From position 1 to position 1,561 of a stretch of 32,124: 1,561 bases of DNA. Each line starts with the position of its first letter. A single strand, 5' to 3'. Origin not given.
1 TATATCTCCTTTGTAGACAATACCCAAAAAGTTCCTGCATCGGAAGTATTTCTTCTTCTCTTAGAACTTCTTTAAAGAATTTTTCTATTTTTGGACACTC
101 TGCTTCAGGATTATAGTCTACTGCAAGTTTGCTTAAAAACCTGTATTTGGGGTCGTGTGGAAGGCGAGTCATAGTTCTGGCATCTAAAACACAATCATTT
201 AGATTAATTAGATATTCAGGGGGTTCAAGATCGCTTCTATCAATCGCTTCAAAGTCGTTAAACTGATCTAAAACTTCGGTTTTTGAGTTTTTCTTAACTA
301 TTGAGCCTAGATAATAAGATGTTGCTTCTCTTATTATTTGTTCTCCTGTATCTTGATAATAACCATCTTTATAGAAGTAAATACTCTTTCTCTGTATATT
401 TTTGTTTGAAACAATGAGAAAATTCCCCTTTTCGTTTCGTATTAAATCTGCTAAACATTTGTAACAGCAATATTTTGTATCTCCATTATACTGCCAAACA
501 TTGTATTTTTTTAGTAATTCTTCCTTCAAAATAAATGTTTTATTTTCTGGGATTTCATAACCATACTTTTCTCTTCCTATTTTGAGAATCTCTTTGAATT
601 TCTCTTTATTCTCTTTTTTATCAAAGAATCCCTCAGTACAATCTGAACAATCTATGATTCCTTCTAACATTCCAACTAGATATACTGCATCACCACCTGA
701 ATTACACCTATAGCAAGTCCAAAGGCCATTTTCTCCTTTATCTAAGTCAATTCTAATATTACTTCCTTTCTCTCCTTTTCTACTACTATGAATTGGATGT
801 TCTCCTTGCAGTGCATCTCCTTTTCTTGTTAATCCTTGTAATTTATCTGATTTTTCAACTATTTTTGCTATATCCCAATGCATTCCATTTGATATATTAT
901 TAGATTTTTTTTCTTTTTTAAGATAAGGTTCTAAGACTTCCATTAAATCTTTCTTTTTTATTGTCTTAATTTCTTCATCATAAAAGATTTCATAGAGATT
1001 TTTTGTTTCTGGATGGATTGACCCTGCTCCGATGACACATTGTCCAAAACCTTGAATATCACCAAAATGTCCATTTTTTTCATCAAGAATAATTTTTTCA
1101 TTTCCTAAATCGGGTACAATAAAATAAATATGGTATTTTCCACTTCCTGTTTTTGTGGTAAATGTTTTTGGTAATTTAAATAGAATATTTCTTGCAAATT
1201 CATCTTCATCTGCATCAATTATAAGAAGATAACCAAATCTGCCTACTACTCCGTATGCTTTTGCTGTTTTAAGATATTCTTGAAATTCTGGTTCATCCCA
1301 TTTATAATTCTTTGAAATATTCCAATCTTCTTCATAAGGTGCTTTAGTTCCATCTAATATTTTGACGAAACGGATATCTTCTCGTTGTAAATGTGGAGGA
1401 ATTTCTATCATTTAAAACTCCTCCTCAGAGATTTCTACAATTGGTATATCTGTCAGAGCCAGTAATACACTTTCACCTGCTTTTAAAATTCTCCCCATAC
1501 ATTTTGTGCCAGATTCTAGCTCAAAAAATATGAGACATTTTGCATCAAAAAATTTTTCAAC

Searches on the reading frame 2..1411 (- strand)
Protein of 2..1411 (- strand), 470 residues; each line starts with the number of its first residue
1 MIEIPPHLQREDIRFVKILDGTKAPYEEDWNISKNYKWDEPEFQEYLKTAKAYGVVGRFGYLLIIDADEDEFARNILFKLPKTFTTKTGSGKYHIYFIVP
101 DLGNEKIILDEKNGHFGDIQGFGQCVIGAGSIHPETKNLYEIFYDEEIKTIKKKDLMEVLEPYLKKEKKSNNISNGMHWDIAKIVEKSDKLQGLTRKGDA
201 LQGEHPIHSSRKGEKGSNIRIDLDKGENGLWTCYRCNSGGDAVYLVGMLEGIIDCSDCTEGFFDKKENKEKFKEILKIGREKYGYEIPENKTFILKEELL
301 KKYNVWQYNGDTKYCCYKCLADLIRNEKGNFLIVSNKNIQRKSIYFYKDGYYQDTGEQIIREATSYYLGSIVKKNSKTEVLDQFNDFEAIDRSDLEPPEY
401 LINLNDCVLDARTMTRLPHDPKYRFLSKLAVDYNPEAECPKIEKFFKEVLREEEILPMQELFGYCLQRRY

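Call 24: search_protein_families(library=pfam, proteins=[window:2-1411:-], max_evalue=0.01)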
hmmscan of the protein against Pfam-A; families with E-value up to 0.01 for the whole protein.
window:2-1411:- (470 aa): 3 families
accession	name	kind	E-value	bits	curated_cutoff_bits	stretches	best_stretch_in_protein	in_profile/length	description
PF08706.16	D5_N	-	5.8e-13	49.8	22.4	1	349-450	25-144/145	D5 N terminal like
PF09250.16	Prim-Pol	-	6.8e-08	33.6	22.8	1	15-147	11-151/158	Bifunctional DNA primase/polymerase, N-terminal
PF01807.25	Zn_ribbon_DnaG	-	0.0013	19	24.9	0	179-248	13-72/98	CHC2 zinc finger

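Call 42: search_protein_families(library=phrogs, proteins=[window:2-1411:-], max_evalue=0.001)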
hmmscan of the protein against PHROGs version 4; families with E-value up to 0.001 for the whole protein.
window:2-1411:- (470 aa): 6 families
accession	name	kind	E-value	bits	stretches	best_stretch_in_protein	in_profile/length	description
phrog_1156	-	DNA, RNA and nucleotide metabolism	3.6e-20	73.1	2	21-160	33-184/855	DNA primase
phrog_864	-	DNA, RNA and nucleotide metabolism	1.1e-13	51.6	1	342-470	229-362/1064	DNA primase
phrog_1829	-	DNA, RNA and nucleotide metabolism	8.9e-13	48.2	1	257-467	292-498/772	DNA primase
phrog_6088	-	DNA, RNA and nucleotide metabolism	2.7e-12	47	1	394-467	425-500/772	DNA primase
phrog_2478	-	DNA, RNA and nucleotide metabolism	3.1e-08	33.2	1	390-466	497-575/854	DNA polymerase/primase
phrog_16213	-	DNA, RNA and nucleotide metabolism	3.2e-05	23.4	1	341-453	254-367/732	DNA primase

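Call 73: find_homologous_proteins(query=window:2-1411:-, max_evalue=1e-20)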
Query window:2-1411:- (470 aa): 34 proteins with E <= 1e-20 among 8000 candidates.
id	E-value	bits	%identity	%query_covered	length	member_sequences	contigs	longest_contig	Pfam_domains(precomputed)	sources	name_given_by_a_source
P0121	0.0e+0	1091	100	100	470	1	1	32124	PF09250.17,PF08706.17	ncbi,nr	ncbi:MAG: bifunctional DNA primase/polymerase, partial [Candidatus Thermoplasmatota archaeon]|nr:bif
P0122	2.8e-124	434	47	100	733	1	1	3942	PF19263.6,PF09250.17,PF08706.17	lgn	-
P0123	4.8e-123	430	46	100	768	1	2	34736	PF19263.6,PF09250.17,PF08706.17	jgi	-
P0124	1.9e-121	424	47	100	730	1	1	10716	PF01807.26,PF19263.6,PF09250.17,PF08706.17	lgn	-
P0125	4.3e-116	407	44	100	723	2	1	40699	PF19263.6,PF09250.17,PF08706.17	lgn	-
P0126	1.5e-112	395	44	100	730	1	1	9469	PF19263.6,PF09250.17,PF08706.17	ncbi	-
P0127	7.3e-111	389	43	100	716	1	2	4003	PF19263.6,PF09250.17,PF08706.17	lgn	-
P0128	5.9e-102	360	41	100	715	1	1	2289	PF19263.6,PF09250.17,PF08706.17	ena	-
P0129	2.2e-100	355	41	100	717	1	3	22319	PF19263.6,PF09250.17,PF08706.17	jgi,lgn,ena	-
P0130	1.6e-82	296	39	99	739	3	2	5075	PF19263.6,PF09250.17,PF08706.17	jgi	-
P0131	5.2e-82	294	37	100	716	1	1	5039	PF19263.6,PF09250.17,PF08706.17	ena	-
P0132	2.9e-78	282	37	100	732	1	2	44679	PF01807.26,PF19263.6,PF09250.17,PF08706.17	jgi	-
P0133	9.9e-75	270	36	100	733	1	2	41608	PF01807.26,PF19263.6,PF09250.17,PF08706.17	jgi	-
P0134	3.5e-74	268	36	100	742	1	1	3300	PF19263.6,PF09250.17,PF08706.17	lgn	-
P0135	2.5e-69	252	35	99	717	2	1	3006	PF01807.26,PF19263.6,PF09250.17,PF08706.17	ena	-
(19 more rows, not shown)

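Call 74: find_encoding_contigs(protein=P0123, flank=10000, max_places=2)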
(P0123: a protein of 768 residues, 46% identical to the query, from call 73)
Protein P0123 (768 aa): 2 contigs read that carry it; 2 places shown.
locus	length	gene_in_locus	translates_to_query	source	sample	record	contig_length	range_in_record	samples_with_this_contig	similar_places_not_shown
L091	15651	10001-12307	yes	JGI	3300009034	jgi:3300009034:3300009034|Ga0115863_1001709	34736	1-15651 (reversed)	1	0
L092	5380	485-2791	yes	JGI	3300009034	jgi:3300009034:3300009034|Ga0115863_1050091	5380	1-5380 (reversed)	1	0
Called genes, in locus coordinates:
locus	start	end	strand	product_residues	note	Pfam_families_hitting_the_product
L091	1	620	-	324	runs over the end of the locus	-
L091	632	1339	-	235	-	-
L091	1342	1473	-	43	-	-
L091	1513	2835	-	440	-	PF25209:Phage_capsid_4 (weak)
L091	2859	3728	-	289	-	-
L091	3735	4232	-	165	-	-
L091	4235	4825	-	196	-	-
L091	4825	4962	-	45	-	-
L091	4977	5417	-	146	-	-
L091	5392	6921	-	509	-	PF06381:Phage_portal_3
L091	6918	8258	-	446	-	PF04466:Terminase_3, PF03237:Terminase_6N, PF17289:Terminase_6C (weak), PF17288:Terminase_3C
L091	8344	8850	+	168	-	-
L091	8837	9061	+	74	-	-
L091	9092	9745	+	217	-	PF13482:RNase_H_2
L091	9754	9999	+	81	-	-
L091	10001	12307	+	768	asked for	PF09250:Prim-Pol, PF08706:D5_N, PF19263:DUF5906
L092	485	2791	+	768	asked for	PF09250:Prim-Pol, PF08706:D5_N, PF19263:DUF5906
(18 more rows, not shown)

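Call 75: find_encoding_contigs(protein=P0125, flank=10000, max_places=2)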
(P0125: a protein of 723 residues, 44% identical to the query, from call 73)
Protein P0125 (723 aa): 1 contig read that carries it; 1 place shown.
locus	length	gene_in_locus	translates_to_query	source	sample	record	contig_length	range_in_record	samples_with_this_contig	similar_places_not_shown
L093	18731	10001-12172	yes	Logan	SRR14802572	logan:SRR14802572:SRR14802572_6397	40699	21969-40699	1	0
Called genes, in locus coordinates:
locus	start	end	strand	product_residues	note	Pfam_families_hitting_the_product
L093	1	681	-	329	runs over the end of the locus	PF01835:MG2 (weak)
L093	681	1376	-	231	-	-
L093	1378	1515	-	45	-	-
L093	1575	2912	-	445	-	PF25209:Phage_capsid_4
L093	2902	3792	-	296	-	-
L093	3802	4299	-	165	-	-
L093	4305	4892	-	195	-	-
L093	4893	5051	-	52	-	-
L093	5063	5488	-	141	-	PF04883:HK97-gp10_like (weak)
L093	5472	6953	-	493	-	PF06381:Phage_portal_3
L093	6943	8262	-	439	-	PF03237:Terminase_6N, PF04466:Terminase_3, PF17288:Terminase_3C, PF17289:Terminase_6C (faint)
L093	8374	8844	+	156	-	-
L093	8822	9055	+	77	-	-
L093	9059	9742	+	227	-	PF13482:RNase_H_2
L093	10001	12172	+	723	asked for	PF09250:Prim-Pol, PF08706:D5_N, PF19263:DUF5906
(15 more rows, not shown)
